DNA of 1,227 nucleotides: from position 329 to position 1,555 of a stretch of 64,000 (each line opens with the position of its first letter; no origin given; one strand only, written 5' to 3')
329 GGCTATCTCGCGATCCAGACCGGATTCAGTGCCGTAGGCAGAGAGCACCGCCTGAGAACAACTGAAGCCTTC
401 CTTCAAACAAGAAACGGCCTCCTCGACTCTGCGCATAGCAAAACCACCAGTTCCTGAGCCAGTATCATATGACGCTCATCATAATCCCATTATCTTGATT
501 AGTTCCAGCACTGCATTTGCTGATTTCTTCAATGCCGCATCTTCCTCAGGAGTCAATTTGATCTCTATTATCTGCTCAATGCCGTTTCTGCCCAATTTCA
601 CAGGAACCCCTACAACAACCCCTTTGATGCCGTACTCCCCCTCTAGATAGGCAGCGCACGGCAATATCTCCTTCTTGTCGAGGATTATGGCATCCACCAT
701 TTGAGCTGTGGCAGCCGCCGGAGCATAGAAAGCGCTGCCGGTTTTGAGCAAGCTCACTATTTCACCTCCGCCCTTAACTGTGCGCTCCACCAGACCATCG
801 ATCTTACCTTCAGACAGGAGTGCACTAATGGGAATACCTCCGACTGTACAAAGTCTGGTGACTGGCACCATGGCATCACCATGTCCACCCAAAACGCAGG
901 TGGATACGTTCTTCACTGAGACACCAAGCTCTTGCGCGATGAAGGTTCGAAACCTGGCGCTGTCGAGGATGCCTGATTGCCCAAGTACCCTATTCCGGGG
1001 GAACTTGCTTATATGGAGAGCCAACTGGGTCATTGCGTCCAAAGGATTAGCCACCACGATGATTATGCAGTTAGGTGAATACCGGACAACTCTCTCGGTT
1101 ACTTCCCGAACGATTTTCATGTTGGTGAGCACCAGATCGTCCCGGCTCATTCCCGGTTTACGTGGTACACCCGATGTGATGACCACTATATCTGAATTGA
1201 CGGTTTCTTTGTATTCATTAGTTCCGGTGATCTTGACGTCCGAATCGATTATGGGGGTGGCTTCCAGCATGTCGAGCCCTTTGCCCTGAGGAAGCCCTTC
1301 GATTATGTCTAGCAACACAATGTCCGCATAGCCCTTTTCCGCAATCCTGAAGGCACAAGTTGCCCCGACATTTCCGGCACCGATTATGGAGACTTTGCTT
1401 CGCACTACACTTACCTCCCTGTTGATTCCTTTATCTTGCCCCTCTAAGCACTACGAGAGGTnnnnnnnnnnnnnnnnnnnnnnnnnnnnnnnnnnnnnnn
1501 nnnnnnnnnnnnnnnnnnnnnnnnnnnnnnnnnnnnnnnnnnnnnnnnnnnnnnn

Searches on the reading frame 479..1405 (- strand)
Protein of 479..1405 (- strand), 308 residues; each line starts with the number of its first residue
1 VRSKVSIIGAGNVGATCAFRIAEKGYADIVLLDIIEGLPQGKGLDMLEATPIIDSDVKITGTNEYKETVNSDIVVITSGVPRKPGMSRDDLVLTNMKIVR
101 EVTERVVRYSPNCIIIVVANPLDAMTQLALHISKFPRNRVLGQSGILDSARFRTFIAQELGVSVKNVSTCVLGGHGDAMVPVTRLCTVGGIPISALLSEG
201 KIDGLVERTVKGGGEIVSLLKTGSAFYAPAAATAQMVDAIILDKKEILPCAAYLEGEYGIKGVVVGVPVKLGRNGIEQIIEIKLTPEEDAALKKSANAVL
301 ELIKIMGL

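Call 62: search_protein_families(library=pfam, proteins=[window:479-1405:-], max_evalue=0.00001)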
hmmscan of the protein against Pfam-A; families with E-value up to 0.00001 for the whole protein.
window:479-1405:- (308 aa): 2 families
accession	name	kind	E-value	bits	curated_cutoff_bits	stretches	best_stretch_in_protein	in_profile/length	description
PF00056.29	Ldh_1_N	-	1.4e-41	142.3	27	1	4-142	2-141/141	lactate/malate dehydrogenase, NAD binding domain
PF02866.23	Ldh_1_C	-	1.4e-32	113.6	22.6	1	147-303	3-167/174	lactate/malate dehydrogenase, alpha/beta C-terminal domain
